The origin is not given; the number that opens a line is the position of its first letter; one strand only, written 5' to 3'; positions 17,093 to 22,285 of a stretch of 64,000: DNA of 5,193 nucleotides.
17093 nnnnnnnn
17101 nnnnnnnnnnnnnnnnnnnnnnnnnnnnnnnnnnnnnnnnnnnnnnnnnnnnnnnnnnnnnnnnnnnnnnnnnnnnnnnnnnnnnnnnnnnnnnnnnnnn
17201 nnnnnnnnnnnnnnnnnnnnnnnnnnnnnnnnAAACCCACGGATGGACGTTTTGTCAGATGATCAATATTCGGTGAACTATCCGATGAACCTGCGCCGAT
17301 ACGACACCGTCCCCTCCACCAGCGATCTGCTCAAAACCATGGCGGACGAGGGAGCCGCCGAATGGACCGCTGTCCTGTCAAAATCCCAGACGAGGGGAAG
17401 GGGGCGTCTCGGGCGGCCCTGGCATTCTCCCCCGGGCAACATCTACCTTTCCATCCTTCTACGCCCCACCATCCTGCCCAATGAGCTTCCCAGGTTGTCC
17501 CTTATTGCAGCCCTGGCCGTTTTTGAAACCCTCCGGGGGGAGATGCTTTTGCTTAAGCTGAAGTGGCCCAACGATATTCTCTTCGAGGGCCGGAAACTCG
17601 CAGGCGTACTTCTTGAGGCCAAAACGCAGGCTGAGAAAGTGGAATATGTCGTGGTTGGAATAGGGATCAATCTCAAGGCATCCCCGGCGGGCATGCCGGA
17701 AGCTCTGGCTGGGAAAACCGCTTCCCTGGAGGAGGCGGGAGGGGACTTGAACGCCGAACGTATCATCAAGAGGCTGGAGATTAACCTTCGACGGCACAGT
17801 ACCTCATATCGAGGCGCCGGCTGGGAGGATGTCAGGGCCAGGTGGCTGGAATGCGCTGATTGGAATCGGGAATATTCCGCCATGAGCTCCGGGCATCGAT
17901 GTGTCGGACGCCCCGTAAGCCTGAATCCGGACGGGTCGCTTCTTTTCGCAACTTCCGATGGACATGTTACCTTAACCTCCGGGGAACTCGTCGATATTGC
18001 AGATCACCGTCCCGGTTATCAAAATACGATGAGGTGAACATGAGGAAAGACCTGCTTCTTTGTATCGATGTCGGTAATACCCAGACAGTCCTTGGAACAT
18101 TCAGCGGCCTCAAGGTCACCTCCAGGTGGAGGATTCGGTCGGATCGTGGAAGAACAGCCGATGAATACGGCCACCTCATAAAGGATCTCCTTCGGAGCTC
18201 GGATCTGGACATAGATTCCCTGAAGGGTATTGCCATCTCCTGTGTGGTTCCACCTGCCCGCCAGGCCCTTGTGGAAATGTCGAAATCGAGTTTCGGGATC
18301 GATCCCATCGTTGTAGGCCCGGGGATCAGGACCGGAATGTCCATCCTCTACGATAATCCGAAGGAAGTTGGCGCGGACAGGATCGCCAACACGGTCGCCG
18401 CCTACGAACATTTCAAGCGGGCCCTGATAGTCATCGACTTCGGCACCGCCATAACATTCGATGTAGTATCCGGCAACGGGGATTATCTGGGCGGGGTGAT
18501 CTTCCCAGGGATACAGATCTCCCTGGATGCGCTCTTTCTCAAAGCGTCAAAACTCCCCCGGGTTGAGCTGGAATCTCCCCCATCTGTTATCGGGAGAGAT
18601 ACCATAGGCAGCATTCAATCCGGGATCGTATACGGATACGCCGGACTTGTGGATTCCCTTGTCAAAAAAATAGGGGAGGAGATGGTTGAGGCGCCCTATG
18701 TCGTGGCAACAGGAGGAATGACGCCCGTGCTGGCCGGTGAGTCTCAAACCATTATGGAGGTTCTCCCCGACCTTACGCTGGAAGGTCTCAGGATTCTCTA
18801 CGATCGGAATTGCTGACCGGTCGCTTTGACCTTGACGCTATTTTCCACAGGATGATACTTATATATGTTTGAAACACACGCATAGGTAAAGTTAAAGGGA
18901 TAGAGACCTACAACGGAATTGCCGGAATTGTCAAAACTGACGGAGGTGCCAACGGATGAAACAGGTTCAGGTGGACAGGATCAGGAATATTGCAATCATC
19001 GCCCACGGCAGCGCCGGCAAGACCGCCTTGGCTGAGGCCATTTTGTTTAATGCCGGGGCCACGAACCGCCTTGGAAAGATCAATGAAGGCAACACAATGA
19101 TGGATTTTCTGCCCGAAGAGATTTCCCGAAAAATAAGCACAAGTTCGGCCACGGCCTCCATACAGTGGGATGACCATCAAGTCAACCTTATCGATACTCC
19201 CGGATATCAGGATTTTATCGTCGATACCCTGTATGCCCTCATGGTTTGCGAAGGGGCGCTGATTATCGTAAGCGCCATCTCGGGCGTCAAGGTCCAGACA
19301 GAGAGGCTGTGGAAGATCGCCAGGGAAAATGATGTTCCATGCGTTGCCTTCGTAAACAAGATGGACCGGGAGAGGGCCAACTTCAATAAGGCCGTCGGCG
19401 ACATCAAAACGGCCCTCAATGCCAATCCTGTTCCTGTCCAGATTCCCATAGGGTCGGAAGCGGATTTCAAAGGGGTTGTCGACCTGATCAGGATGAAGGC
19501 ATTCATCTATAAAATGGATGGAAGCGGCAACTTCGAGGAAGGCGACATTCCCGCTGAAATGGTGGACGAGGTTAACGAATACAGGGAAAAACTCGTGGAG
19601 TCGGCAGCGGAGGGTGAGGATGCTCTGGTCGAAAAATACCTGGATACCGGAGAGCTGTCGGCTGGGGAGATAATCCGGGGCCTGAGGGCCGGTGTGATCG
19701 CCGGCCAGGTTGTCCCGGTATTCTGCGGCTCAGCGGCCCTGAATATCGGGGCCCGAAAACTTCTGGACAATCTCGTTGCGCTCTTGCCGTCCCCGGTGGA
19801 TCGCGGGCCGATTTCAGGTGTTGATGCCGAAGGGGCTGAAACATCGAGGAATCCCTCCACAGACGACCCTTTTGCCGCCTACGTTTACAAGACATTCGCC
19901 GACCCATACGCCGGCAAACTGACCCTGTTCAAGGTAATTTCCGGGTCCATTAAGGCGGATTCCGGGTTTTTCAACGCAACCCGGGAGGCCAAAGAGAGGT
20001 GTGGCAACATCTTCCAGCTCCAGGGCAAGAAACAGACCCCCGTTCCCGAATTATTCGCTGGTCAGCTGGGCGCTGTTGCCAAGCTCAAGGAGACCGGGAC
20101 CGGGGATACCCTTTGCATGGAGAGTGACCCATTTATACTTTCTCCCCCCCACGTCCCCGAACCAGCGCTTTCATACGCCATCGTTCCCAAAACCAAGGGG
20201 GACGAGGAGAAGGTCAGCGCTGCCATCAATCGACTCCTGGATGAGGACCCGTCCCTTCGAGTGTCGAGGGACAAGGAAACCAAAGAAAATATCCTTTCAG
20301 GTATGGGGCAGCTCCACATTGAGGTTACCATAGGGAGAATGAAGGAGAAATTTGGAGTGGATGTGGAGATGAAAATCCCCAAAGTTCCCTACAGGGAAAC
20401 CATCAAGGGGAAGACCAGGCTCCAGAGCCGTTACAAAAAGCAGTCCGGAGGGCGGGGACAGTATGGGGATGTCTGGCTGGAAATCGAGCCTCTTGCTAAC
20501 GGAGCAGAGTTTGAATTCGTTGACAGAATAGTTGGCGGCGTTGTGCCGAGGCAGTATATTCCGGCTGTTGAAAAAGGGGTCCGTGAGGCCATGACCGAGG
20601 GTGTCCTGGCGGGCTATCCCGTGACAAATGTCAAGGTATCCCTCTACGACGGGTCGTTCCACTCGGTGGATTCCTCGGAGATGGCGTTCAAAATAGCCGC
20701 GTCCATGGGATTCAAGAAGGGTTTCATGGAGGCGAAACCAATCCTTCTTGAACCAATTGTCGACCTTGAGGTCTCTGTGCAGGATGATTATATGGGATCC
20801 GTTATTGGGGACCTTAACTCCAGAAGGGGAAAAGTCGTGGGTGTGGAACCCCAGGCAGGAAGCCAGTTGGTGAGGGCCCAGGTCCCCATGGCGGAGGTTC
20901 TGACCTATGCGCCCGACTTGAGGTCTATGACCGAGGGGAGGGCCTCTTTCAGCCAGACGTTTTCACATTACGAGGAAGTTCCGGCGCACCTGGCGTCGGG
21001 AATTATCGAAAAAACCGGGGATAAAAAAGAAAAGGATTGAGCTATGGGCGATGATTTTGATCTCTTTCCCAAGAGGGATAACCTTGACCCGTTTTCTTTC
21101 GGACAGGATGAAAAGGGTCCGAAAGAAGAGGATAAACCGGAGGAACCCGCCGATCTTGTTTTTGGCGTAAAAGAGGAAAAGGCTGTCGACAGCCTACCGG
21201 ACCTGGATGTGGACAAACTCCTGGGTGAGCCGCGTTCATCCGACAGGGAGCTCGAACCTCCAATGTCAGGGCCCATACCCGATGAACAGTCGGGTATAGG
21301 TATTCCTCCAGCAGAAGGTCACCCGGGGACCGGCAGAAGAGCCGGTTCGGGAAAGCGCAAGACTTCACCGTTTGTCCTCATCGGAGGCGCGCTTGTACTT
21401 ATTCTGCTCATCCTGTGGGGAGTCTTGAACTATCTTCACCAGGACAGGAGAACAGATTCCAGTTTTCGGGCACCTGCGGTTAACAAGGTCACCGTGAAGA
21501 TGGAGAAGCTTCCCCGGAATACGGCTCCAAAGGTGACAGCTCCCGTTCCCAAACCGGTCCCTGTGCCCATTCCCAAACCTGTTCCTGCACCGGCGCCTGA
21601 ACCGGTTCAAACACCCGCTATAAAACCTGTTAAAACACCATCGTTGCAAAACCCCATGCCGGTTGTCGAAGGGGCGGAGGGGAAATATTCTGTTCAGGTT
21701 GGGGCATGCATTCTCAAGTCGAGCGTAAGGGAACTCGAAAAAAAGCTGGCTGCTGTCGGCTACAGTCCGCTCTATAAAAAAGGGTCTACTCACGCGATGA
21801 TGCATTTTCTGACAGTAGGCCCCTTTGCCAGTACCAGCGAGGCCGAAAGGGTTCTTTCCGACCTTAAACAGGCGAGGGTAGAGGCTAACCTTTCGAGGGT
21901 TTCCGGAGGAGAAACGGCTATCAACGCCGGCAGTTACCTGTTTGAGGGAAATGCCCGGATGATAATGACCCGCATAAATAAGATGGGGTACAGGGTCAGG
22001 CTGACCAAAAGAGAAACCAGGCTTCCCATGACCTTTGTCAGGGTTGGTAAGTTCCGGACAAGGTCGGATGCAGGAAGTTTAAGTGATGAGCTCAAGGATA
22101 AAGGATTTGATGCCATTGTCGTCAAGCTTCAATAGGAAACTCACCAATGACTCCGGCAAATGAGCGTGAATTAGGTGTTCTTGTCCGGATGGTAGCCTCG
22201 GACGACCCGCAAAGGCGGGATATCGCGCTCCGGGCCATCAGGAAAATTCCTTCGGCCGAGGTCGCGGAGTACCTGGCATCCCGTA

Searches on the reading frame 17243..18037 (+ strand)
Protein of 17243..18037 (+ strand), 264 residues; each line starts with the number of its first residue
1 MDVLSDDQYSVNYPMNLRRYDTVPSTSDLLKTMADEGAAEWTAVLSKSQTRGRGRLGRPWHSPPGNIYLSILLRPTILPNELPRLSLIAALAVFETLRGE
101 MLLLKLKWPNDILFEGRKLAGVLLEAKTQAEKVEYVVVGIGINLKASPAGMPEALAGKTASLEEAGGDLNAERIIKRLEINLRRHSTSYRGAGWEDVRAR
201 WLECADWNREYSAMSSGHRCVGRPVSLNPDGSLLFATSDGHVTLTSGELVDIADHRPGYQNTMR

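Call 24: search_protein_families(library=pfam, max_evalue=1e-10, proteins=[window:17243-18037:+])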
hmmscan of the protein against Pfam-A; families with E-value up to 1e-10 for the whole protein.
window:17243-18037:+ (264 aa): 1 family
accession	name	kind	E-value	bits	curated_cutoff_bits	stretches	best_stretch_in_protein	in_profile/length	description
PF03099.24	BPL_LplA_LipB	-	1.7e-21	77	21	1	24-143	6-133/133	Biotin/lipoate A/B protein ligase family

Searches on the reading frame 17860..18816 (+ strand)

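Call 24: search_protein_families(library=pfam, max_evalue=1e-10, proteins=[window:17860-18816:+])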
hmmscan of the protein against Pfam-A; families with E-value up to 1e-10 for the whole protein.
window:17860-18816:+ (318 aa): 1 family
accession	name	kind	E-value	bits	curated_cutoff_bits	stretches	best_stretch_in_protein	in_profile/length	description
PF03309.20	Pan_kinase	-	2.5e-73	246.7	24.7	1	66-269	1-204/205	Type III pantothenate kinase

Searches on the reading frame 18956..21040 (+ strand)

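Call 24: search_protein_families(library=pfam, max_evalue=1e-10, proteins=[window:18956-21040:+])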
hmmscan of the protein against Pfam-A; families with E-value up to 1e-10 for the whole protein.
window:18956-21040:+ (694 aa): 5 families
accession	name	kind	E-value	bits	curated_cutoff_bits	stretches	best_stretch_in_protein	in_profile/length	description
PF03764.24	EFG_IV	-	8.3e-48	161.6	24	1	475-594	1-121/121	Elongation factor G, domain IV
PF00009.33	GTP_EFTU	-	2e-47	161.6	26.5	1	8-279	2-188/188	Elongation factor Tu GTP binding domain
PF14492.12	EFG_III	-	9.2e-31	106.2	27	1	400-473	1-74/75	Elongation Factor G, domain III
PF00679.30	EFG_C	-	1.3e-27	96.1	27.9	1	597-680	2-86/89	Elongation factor G C-terminus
PF22042.2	EF-G_D2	-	1.7e-12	47.7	27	1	305-387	1-82/84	Elongation factor G domain 2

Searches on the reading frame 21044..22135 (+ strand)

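Call 24: search_protein_families(library=pfam, max_evalue=1e-10, proteins=[window:21044-22135:+])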
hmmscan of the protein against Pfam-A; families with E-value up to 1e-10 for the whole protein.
window:21044-22135:+ (363 aa): 1 family
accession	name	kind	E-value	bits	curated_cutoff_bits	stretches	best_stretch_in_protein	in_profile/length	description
PF05036.18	SPOR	-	1.3e-14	54.7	21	0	212-279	2-70/76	SPOR domain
